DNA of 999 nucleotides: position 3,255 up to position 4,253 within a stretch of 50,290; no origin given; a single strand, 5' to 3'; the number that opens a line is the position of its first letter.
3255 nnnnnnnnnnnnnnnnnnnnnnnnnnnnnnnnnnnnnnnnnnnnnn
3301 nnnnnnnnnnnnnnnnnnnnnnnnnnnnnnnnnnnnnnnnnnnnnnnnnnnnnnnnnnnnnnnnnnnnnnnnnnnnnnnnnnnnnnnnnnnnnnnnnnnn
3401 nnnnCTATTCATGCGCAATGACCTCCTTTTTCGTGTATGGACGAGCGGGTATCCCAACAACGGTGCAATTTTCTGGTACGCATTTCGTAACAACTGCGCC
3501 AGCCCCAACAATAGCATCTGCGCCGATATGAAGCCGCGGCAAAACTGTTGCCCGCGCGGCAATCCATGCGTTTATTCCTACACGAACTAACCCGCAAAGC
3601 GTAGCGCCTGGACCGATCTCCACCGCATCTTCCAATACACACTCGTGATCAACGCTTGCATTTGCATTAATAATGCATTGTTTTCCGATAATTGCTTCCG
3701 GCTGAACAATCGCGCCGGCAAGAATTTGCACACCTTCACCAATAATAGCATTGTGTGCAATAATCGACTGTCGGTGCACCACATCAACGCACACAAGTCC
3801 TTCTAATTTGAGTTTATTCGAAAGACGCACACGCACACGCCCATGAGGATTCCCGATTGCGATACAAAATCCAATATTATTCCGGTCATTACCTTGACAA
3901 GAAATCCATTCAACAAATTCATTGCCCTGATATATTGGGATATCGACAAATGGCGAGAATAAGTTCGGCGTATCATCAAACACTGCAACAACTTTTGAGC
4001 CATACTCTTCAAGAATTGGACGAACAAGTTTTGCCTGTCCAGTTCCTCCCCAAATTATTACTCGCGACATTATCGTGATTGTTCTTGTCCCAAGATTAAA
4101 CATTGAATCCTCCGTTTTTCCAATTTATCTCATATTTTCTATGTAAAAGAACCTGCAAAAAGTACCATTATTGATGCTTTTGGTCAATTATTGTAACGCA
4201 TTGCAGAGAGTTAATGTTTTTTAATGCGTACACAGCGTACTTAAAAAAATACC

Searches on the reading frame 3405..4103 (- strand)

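Call 38: search_protein_families(library=ncbifam, proteins=[window:3405-4103:-], max_evalue=0.00001)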
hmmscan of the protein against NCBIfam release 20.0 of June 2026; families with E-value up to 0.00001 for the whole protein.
window:3405-4103:- (232 aa): 28 families (the best 25 are shown)
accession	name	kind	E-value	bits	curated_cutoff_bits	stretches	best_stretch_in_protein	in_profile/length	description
TIGR03570.1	NeuD_NnaD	subfamily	1.5e-53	181.5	160.8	1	15-221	2-202/202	NeuD/PglB/VioB family sugar acetyltransferase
NF002060.0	PRK00892.1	subfamily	4.7e-15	55.5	207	1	109-168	122-181/345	UDP-3-O-(3-hydroxymyristoyl)glucosamine N-acyltransferase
TIGR01853.1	lipid_A_lpxD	equivalog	1.2e-14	54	242.5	1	110-169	114-173/325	UDP-3-O-(3-hydroxymyristoyl)glucosamine N-acyltransferase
NF041874.1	EPS_EpsC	equivalog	7.8e-14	51.7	150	1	175-226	116-167/168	serine O-acetyltransferase EpsC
TIGR03532.1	DapD_Ac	equivalog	4.1e-13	49.5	231.75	1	113-222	93-210/231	2,3,4,5-tetrahydropyridine-2,6-dicarboxylate N-acetyltransferase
NF003657.0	PRK05289.1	equivalog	5.2e-13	48.7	226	1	113-223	82-193/264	acyl-ACP--UDP-N-acetylglucosamine O-acyltransferase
NF007240.0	PRK09677.1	equivalog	1.4e-12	47.5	243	1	173-221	131-179/192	putative lipopolysaccharide biosynthesis O-acetyl transferase WbbJ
NF007499.0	PRK10092.1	equivalog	3e-12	46.7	314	1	159-222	116-179/183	maltose O-acetyltransferase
TIGR03308.1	phn_thr-fam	hypoth_equivalog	6.3e-12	45.8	201.65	1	173-223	109-159/204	phosphonate metabolim protein, transferase hexapeptide repeat family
TIGR01852.1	lipid_A_lpxA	equivalog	1e-11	44.6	231.05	1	113-221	77-186/254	acyl-ACP--UDP-N-acetylglucosamine O-acyltransferase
TIGR01172.1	cysE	equivalog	1.6e-10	41.3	210.65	1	117-221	48-162/162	serine O-acetyltransferase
NF007797.0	PRK10502.1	subfamily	1.8e-10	40.7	192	1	173-226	126-179/183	WcaF family extracellular polysaccharide biosynthesis acetyltransferase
NF058585.1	HptprglPActTf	PfamEq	1.8e-10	40.6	300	1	171-227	105-161/172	heptaprenylglyceryl phosphate O-acetyltransferase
NF033468.1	stregram_VatI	exception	4.9e-09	36.2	415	1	171-225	111-165/208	streptogramin A O-acetyltransferase Vat(I)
NF050158.1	CarbAnhydGPos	equivalog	5.6e-09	35.9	250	1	149-222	65-139/172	gamma carbonic anhydrase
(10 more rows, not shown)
